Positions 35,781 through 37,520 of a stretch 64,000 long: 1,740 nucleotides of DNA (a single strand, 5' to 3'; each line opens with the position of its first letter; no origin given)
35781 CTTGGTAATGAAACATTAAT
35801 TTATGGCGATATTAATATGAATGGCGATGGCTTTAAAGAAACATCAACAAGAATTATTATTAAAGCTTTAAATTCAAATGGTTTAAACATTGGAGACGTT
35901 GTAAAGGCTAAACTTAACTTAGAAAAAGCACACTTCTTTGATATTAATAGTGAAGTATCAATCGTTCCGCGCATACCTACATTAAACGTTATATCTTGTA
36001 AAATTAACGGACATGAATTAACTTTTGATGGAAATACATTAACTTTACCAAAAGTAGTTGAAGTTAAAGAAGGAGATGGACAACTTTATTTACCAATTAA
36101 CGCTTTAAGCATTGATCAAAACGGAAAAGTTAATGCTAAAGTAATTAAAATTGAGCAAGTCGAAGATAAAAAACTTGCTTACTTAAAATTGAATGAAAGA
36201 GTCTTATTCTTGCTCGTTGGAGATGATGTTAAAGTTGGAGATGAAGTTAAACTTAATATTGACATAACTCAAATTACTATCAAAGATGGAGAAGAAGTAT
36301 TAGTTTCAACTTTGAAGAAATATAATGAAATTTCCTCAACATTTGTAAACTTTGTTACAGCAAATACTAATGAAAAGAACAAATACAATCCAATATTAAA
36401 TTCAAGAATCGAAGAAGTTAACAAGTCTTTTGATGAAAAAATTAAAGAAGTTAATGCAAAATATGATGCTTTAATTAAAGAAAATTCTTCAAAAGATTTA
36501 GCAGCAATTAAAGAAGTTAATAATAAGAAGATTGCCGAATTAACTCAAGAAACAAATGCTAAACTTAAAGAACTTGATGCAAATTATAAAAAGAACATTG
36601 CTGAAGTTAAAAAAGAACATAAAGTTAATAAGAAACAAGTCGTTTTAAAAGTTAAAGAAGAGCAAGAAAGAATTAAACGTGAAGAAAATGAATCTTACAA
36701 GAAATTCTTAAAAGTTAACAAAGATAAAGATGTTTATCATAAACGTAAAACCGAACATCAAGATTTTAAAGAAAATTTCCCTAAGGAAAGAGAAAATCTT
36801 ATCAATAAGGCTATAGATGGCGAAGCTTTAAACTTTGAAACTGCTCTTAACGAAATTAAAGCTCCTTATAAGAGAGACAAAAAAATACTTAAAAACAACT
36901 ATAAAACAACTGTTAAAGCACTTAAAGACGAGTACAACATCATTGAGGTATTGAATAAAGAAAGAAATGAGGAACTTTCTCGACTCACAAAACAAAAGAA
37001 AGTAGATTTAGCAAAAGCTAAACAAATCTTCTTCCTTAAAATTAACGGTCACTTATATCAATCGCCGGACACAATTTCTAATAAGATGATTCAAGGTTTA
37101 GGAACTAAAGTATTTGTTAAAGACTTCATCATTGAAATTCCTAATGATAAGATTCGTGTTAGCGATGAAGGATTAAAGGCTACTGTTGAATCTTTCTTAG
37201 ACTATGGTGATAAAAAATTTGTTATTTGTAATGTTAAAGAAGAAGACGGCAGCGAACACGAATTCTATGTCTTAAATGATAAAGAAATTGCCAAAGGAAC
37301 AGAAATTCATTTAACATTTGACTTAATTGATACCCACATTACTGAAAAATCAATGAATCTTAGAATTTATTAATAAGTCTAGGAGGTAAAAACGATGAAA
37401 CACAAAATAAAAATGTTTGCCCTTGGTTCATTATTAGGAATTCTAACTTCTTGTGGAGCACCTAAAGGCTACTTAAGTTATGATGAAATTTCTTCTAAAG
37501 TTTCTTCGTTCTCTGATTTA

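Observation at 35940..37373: MalK-type ATPase carries a ~480-aa C-terminal extension with extra OB/TOBE-like segments and a coiled-coil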

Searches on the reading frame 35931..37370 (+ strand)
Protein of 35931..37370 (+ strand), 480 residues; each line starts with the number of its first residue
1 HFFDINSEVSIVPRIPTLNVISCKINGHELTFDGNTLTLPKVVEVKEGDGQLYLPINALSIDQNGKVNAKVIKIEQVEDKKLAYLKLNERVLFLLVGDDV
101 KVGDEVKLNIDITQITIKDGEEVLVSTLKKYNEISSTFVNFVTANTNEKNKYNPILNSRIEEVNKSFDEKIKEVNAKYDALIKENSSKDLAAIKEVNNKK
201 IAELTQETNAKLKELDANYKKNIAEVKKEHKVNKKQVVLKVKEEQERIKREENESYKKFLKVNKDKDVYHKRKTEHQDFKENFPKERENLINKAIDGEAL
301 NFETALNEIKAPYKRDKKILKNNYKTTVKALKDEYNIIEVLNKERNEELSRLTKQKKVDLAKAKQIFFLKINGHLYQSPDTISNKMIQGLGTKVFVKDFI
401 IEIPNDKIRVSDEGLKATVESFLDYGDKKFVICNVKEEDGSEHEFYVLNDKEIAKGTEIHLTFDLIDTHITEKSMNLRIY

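Call 5: find_homologous_proteins(query=window:35931-37370:+, max_evalue=0.001)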
Query window:35931-37370:+: 8000 candidates shared short words with the query, none scored E <= 0.001.
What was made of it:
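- Tried and rejected: The extension alone found nothing (call 5).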

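Call 8: find_related_loci(query=window:35955-37370:+, collection=genome_contigs, flank=8000)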
Query window:35955-37370:+ (472 aa) in genome_contigs; peptide patterns used: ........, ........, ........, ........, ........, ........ (x = any residue, [..] = any of these).
224 stretches matched a pattern; 1 encode a relative of the query (tblastn E <= 1e-3); 1 distinct loci.
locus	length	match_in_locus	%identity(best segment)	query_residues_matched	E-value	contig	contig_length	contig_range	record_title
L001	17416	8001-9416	81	1-472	0e+0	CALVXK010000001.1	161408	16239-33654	MAG: uncultured Bacilli bacterium isolate BRZ_QC__bin46 genome assembly, contig: BRZ_QC__NODE_52_length_161408_cov_8.207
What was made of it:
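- Tried and rejected: The GTDB genome scan returned a single relative (call 8).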

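Call 17: search_protein_representatives(protein=window:35955-37370:+)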
Query: 472 residues. Proteins with E-value up to 0.001 (for the whole library): 94; up to 1e-10: 42; up to 1e-30: 11. The best 94 are listed.
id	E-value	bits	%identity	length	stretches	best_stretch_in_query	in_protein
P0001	9.1e-64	232.4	30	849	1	3-472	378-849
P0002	2.2e-62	227.8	30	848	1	3-472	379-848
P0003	9.2e-58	212.6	35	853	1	2-472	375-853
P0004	1.4e-53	198.9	53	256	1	44-250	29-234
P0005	2.8e-52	194.5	30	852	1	1-472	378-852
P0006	7.9e-48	179.9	35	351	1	128-472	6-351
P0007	1.6e-43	165.7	27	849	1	2-472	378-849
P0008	1.0e-36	143.3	35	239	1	244-472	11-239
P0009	3.8e-34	134.8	30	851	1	2-472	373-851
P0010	1.2e-33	133.2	34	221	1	253-472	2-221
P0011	7.2e-32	127.3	29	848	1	2-472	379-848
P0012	8.1e-30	120.5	28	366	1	111-472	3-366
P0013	8.0e-29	117.3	40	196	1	278-472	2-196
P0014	9.0e-28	113.8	59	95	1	378-472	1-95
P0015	1.5e-26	109.7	35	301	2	2-117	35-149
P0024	5.1e-19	85.0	28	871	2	2-149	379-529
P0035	8.4e-13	64.5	22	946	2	175-471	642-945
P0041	4.2e-11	58.9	28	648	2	2-116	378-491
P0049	2.0e-09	53.4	26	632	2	3-124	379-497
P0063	2.1e-07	46.7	30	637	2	2-123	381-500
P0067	1.8e-06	43.7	32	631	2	2-126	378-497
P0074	5.0e-06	42.2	28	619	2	344-471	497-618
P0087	1.8e-04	37.0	24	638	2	3-153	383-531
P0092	4.2e-04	35.8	23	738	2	359-459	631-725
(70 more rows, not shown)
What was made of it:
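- Ninety-four homologues include many full-length ones at about 30% identity (call 17).
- Tried and rejected: The exhaustive phmmer search (call 17) was what revealed it.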

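Call 49: find_encoding_contigs(protein=P0002, flank=7000, max_places=1)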
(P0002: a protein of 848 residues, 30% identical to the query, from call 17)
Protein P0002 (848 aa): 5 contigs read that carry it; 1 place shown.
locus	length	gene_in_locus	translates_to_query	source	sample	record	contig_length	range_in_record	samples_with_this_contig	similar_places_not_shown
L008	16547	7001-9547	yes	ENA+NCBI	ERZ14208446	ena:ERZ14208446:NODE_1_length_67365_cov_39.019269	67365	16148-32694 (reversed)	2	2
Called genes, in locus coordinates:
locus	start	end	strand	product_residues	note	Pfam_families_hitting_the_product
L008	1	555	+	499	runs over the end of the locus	PF02446:Glyco_hydro_77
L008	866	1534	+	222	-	PF00702:Hydrolase, PF12710:HAD (faint), PF13419:HAD_2, PF13242:Hydrolase_like (weak)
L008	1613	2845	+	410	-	PF13416:SBP_bac_8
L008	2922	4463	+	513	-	PF00528:BPD_transp_1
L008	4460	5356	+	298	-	PF00528:BPD_transp_1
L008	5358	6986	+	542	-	PF00128:Alpha-amylase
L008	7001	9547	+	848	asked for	PF00005:ABC_tran, PF13304:AAA_21 (faint), PF17912:OB_MalK (faint)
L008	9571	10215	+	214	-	-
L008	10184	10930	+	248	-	-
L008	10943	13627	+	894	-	PF03714:PUD (weak), PF02922:CBM_48, PF00128:Alpha-amylase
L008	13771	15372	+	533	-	PF16738:CBM26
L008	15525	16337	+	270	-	PF00005:ABC_tran, PF02463:SMC_N, PF13304:AAA_21 (faint)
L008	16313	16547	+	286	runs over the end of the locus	PF00005:ABC_tran, PF02463:SMC_N (weak), PF13555:AAA_29 (weak), PF13304:AAA_21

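Call 54: predict_structure(alignment_id=A4)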
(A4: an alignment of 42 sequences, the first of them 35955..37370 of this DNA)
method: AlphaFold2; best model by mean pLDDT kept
length: 472 residues; sequences in the alignment: 42
mean_pLDDT: 95.8   pTM: 0.75
mean pLDDT of the five models: 95.8, 95.7, 95.6, 95.0, 94.9
residues with pLDDT >= 90: 457; 70-90: 12; 50-70: 1; < 50: 2
segments of 3 or more residues with pLDDT < 50: none
pLDDT, mean of each block of 10 residues (from residue 1): 75 96 95 91 97 95 97 97 96 98 96 94 97 93 94 98 98 97 97 98 98 98 98 97 97 92 95 96 97 97 98 98 97 98 98 96 95 95 95 97 96 95 96 96 97 95 95 92
secondary structure, 60 per line:
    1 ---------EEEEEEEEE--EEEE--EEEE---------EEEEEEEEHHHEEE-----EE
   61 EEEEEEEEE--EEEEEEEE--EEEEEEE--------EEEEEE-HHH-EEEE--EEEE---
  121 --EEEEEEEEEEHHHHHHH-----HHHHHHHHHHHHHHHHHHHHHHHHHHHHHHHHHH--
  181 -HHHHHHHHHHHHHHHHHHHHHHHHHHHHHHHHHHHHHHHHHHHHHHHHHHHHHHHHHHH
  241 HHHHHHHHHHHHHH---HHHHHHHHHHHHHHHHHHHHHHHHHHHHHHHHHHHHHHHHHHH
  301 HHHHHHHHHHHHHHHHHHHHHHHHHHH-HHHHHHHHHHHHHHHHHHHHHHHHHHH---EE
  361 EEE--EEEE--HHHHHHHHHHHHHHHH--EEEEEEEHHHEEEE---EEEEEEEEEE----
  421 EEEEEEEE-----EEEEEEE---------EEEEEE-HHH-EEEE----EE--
elements in order: E10-18 E21-24 E27-30 E40-47 E51-53 E59-69 E72-79 E82-88 E97-102 E108-111 E114-117 E123-132 H133-139 H145-178 H182-254 H258-327 H329-355 E359-363 E366-369 H372-387 E390-396 E400-403 E407-416 E421-428 E434-440 E450-455 E461-464
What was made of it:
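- The extension-only AF2 model has pLDDT 95.8 and pTM 0.75 (call 54).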

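Call 65: find_encoding_contigs(protein=P0009, flank=8000, max_places=2)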
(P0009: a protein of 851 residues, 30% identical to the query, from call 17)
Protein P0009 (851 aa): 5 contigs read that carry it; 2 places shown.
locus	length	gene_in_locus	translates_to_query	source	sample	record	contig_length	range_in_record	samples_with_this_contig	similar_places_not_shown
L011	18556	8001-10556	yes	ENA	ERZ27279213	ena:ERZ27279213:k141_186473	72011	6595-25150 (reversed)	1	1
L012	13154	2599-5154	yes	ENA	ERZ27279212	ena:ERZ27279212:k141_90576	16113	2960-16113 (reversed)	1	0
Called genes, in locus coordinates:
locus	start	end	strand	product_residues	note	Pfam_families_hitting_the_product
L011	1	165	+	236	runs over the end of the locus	PF01128:IspD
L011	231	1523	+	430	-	PF00342:PGI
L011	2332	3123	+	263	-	PF00882:Zn_dep_PLPC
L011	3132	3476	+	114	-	PF03960:ArsC (weak)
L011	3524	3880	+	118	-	-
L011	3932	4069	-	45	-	-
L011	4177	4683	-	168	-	PF04525:LOR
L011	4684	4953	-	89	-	-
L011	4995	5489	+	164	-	PF00293:NUDIX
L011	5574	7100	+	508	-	PF00528:BPD_transp_1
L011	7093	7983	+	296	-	PF00528:BPD_transp_1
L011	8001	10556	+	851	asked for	PF00005:ABC_tran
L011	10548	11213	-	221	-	PF00756:Esterase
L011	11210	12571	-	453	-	PF00999:Na_H_Exchanger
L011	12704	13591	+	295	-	PF01430:HSP33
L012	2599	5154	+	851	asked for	PF00005:ABC_tran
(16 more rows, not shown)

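Call 66: find_encoding_contigs(protein=P0035, flank=8000, max_places=2)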
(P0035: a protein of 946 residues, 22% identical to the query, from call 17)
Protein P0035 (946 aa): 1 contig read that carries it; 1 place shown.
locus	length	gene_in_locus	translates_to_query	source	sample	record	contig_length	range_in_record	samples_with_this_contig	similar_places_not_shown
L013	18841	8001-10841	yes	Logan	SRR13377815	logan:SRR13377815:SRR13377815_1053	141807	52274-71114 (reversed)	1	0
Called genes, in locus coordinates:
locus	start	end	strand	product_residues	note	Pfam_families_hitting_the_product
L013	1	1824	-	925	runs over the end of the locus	PF00133:tRNA-synt_1, PF09334:tRNA-synt_1g, PF08264:Anticodon_1, PF06827:zf-FPG_IleRS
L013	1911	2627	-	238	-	PF00588:SpoU_methylase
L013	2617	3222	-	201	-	PF01863:YgjP-like (weak)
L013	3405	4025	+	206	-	PF06130:PTAC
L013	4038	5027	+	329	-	-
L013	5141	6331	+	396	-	PF00438:S-AdoMet_synt_N, PF02772:S-AdoMet_synt_M, PF02773:S-AdoMet_synt_C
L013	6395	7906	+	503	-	PF01276:OKR_DC_1, PF00155:Aminotran_1_2 (weak), PF01041:DegT_DnrJ_EryC1, PF03711:OKR_DC_1_C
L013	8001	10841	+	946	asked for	PF00005:ABC_tran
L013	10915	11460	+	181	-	PF02482:Ribosomal_S30AE, PF16321:Ribosom_S30AE_C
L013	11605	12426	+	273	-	PF02358:Trehalose_PPase (faint), PF08282:Hydrolase_3, PF05116:S6PP (faint)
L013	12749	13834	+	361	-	-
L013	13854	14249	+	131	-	-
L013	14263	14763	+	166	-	PF03852:Vsr, PF18741:MTES_1575 (faint)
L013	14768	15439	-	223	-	PF02254:TrkA_N, PF02080:TrkA_C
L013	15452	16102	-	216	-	PF02254:TrkA_N, PF02080:TrkA_C (weak)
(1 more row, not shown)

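Call 70: fold_search(model_id=the predicted structure, library=pdb)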
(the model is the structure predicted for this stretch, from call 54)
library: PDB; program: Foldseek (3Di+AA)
matches with E <= 10: 710; with E <= 0.001: 15
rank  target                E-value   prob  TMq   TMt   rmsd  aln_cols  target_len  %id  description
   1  6yir                  1.4e-05  1.00  0.21  0.27   3.3       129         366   13  Crystal structure of Bacillus subtilis MsmX ATPase (released 2020-11-18)
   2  1v43                  2.0e-05  1.00  0.21  0.28   3.2       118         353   15  Crystal Structure of ATPase subunit of ABC Sugar Transporter (released 2004-11-16)
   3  2it1_B                3.2e-05  1.00  0.21  0.27   3.4       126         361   13  Structure of PH0203 protein from Pyrococcus horikoshii (released 2007-10-30)
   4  4tqu_S                5.5e-05  1.00  0.21  0.27   3.2       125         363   17  Crystal structure of a bacterial ABC transporter involved in the import of the acidic polysaccharide alginate (released 2015-07-22)
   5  2it1_A                6.4e-05  1.00  0.20  0.26   3.6       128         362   12  Structure of PH0203 protein from Pyrococcus horikoshii (released 2007-10-30)
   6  1g29_1                6.4e-05  1.00  0.20  0.25   3.5       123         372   20  MALK (released 2000-12-06)
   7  2d62                  8.3e-05  1.00  0.22  0.27   3.1       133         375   22  Crystal structure of multiple sugar binding transport ATP-binding protein (released 2006-05-08)
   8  7x0q_A                1.2e-04  1.00  0.21  0.27   2.8       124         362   18  Crystal structure of ATPase Clo1313_2554 from Clostridium thermocellum (released 2022-09-14)
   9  7x0q_B                2.1e-04  1.00  0.20  0.26   3.2       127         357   17  Crystal structure of ATPase Clo1313_2554 from Clostridium thermocellum (released 2022-09-14)
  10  1b9n_B                2.3e-04  1.00  0.18  0.32   7.1       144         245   15  REGULATOR FROM ESCHERICHIA COLI (released 2000-03-15)
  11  2yyz                  3.5e-04  1.00  0.19  0.25   3.7       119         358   20  Crystal structure of Sugar ABC transporter, ATP-binding protein (released 2007-11-06)
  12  9j4r_B                3.9e-04  1.00  0.17  0.23   3.3       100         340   22  Cryo-EM structure of ferric ion importer, FbpBC, from Thermus thermophilus (released 2025-08-13)
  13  1b9n_A                3.9e-04  1.00  0.18  0.31   7.1       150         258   14  REGULATOR FROM ESCHERICHIA COLI (released 2000-03-15)
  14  7cad_C                4.8e-04  1.00  0.20  0.24   5.0       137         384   12  Mycobacterium smegmatis SugABC complex (released 2020-12-02)
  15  1b9m_A                5.1e-04  1.00  0.18  0.31   7.1       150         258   14  REGULATOR FROM ESCHERICHIA COLI (released 2000-03-15)
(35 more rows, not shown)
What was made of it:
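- On MalK regulatory / TOBE-type domain (for blocks 2 and 3): Foldseek gives E 1.4e-5 to MsmX (call 70).
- Foldseek agrees (call 70).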

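Call 71: list_cluster_members(proteins=[P0041, P0049, P0063, P0067, P0074, P0087, P0092, P0024, P0007, P0009])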
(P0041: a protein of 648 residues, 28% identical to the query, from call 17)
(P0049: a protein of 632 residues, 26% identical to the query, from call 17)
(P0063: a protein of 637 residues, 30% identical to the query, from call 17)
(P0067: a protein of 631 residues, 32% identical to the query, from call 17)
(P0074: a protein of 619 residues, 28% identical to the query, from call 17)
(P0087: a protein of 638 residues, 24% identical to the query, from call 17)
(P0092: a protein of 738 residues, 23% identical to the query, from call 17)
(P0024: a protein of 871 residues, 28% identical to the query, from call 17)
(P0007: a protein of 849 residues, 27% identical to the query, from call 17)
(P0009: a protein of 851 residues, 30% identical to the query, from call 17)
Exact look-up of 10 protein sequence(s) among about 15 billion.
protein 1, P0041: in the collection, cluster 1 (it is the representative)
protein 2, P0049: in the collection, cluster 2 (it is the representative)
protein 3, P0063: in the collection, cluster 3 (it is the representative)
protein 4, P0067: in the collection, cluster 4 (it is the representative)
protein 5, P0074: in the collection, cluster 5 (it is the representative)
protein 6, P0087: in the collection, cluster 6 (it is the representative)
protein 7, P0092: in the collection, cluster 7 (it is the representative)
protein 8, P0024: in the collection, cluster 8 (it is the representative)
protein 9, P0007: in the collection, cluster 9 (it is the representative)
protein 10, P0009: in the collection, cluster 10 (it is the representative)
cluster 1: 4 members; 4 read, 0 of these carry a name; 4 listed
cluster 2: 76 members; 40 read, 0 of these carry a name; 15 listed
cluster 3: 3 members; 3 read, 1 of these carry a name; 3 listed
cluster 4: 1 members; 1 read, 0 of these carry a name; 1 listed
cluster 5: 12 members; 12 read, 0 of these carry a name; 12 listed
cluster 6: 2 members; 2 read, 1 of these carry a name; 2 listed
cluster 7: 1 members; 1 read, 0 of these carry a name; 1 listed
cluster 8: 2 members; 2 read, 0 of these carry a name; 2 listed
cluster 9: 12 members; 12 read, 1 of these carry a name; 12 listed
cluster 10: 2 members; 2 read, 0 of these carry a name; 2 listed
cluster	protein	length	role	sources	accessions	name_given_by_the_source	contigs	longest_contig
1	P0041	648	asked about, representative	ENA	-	-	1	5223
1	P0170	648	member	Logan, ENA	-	-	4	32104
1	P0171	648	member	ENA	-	-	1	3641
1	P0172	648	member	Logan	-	-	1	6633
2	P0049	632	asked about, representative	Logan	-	-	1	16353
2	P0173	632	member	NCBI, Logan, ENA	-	-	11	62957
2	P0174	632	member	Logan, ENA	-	-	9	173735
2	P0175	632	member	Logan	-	-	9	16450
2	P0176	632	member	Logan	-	-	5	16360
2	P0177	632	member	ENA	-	-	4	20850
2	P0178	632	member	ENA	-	-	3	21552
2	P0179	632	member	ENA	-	-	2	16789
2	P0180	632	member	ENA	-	-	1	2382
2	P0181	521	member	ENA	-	-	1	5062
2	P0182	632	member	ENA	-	-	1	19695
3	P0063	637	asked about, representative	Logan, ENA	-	-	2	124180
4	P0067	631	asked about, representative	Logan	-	-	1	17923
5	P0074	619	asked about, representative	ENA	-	-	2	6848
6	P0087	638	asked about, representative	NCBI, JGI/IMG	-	multiple sugar transport system ATP-binding protein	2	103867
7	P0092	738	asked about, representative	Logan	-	-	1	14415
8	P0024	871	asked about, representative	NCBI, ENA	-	-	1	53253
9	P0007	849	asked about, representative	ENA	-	-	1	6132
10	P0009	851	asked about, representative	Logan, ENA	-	-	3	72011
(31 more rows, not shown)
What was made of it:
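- The degenerate forms are rare (clusters of 1-2 members, calls 66, 71).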
